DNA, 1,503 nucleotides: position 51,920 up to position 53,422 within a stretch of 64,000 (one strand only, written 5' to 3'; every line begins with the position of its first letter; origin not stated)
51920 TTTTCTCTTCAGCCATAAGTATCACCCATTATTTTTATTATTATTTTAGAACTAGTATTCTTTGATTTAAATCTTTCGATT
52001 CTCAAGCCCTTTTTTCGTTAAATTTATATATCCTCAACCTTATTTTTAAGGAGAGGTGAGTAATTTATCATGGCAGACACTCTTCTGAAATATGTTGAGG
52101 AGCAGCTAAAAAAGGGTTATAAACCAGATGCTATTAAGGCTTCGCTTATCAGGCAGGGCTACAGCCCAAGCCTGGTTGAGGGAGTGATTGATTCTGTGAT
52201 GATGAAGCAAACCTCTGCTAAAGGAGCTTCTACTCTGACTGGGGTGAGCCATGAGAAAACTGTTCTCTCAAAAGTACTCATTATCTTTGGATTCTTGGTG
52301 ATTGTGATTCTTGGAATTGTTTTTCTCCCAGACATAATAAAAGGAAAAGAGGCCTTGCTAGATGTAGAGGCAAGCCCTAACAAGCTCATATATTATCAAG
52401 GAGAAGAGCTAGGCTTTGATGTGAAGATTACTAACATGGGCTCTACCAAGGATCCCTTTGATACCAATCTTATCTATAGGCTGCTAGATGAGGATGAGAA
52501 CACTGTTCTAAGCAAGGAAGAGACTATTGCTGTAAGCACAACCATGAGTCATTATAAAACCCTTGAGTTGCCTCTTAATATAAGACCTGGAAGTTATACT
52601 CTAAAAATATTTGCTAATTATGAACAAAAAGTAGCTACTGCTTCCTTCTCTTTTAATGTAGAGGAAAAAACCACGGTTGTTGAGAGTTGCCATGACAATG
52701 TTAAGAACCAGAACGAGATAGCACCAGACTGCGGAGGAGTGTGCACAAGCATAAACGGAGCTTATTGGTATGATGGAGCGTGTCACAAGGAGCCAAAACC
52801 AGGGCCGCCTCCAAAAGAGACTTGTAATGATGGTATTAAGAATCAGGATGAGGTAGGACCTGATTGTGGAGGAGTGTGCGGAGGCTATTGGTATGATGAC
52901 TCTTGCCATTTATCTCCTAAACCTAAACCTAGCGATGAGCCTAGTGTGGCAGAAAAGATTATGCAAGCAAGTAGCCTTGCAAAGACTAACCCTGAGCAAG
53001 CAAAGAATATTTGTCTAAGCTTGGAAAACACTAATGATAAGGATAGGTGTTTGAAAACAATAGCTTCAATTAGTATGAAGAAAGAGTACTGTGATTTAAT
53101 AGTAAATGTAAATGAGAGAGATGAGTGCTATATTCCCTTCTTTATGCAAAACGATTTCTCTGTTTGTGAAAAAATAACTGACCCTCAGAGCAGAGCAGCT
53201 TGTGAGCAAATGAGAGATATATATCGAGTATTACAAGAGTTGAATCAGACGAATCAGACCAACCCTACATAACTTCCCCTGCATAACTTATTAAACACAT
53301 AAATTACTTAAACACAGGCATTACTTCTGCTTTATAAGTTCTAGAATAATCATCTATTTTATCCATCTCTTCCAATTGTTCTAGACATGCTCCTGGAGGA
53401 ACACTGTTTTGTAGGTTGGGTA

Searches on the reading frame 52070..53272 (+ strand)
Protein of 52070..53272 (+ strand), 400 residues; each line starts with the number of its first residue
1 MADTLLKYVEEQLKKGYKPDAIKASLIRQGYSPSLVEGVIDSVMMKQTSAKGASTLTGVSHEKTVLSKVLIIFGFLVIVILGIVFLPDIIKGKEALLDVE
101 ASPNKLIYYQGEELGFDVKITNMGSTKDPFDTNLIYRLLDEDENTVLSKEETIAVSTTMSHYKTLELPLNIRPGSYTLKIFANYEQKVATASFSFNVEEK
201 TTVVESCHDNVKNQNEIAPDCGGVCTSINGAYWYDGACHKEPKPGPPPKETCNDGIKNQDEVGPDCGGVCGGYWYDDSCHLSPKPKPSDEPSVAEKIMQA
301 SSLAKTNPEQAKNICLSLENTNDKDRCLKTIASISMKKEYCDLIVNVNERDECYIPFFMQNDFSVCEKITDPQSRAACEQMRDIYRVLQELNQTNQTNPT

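Call 3: search_protein_families(library=pfam, proteins=[window:52070-53272:+], max_evalue=0.1)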
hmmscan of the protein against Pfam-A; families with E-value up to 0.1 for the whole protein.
window:52070-53272:+ (400 aa): 2 families
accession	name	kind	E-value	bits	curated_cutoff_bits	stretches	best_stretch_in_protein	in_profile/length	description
PF09608.15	Alph_Pro_TM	-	0.054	13.7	24.5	1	128-199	118-188/227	Putative transmembrane protein (Alph_Pro_TM)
PF10155.14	CNOT11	-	0.069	13.8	25.9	0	305-393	2-91/125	CCR4-NOT transcription complex subunit 11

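Call 11: search_protein_families(library=ncbifam, proteins=[window:52070-53272:+], max_evalue=0.1)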
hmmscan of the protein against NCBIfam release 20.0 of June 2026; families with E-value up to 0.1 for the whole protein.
window:52070-53272:+ (400 aa): 0 families

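Call 104: search_protein_families(library=phrogs, proteins=[window:52070-53272:+], max_evalue=0.01)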
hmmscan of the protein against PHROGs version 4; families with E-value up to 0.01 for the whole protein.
window:52070-53272:+ (400 aa): 0 families
